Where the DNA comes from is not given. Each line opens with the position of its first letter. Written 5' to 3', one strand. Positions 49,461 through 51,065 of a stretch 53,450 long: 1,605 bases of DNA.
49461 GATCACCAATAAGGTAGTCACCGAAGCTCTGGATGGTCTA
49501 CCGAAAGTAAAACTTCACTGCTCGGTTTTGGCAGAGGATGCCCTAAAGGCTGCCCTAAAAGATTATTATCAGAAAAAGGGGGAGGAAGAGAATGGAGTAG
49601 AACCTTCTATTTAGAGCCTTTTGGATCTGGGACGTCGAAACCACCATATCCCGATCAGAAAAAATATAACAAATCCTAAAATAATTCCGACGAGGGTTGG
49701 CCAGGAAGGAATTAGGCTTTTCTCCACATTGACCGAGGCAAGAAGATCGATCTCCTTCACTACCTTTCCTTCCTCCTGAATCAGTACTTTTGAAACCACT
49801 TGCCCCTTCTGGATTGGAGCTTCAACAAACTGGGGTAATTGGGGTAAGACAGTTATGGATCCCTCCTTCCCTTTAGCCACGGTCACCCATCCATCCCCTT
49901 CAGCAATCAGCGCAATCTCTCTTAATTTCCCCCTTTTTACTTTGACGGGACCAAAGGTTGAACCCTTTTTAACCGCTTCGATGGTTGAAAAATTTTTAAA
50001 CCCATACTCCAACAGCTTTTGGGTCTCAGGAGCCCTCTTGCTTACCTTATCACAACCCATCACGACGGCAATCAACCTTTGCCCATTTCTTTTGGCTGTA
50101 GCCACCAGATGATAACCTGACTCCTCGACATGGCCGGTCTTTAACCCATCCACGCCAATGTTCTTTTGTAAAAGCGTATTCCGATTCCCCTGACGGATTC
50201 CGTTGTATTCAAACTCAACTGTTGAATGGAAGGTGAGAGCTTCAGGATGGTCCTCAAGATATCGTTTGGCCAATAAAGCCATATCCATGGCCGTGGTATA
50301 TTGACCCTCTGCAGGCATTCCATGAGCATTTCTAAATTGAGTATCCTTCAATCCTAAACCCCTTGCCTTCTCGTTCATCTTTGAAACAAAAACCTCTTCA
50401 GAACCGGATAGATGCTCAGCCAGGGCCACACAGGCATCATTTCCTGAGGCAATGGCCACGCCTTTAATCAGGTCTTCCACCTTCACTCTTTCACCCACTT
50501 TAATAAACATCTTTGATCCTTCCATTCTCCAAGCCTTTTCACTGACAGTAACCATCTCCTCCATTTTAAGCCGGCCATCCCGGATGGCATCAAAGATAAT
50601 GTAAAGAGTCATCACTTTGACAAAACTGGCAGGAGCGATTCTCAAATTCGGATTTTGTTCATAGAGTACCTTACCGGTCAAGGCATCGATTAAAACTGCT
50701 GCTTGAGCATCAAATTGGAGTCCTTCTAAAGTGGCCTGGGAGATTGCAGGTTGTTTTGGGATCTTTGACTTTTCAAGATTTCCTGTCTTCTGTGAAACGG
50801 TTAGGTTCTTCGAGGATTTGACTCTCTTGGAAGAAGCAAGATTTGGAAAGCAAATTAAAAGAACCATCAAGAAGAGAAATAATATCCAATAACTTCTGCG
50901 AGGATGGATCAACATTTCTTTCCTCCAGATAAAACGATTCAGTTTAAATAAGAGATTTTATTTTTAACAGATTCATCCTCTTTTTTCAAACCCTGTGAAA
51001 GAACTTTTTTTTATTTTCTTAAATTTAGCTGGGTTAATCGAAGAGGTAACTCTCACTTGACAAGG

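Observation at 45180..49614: Orphan CdhA-type Ni-CO dehydrogenase embedded in an hcp-like, nitrosative-stress-type operon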

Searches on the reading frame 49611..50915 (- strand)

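Call 3: search_protein_families(library=pfam, proteins=[window:49611-50915:-], max_evalue=0.01)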
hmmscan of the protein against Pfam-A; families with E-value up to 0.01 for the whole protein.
window:49611-50915:- (434 aa): 3 families
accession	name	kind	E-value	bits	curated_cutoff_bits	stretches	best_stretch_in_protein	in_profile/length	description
PF00768.25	Peptidase_S11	-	8.3e-82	274.7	27.6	1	66-288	8-237/239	D-alanyl-D-alanine carboxypeptidase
PF07943.18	PBP5_C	-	4.8e-16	59.1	21.2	1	309-399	1-91/91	Penicillin-binding protein 5, C-terminal domain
PF13354.11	Beta-lactamase2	-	4.7e-14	52.7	22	1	77-286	5-213/214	Beta-lactamase enzyme family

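Call 4: search_protein_families(library=ncbifam, proteins=[window:49611-50915:-], max_evalue=0.01)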
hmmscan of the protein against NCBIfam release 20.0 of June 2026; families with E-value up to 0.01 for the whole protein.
window:49611-50915:- (434 aa): 8 families
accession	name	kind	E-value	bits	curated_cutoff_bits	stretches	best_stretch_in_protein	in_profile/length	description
NF008059.0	PRK10793.1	equivalog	1e-82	278.1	694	1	67-393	43-377/403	D-alanyl-D-alanine carboxypeptidase DacA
NF007445.0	PRK10001.1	equivalog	2.2e-82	277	765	1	60-400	29-377/400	serine-type D-Ala-D-Ala carboxypeptidase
NF008489.0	PRK11397.1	equivalog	1.3e-79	267.7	610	1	66-400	33-375/389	serine-type D-Ala-D-Ala carboxypeptidase DacD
NF038273.1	strep_PBP3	exception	7.1e-56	190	490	1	60-386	18-372/407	D-alanyl-D-alanine carboxypeptidase PBP3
NF038258.2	PBP4_Staph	exception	1.8e-42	145.5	500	1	52-297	22-288/366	penicillin-binding protein PBP4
NF000471.1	vanY_of_D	exception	1.8e-26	93.2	625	1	26-292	55-339/354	transpeptidase-like D-Ala-D-Ala carboxypeptidase VanY-D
NF008668.0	PRK11669.1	equivalog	2.1e-23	82.9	294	1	52-286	26-261/316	D-alanyl-D-alanine endopeptidase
NF033103.1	bla_class_A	equivalog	0.00072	18.8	200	1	69-194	10-131/257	class A beta-lactamase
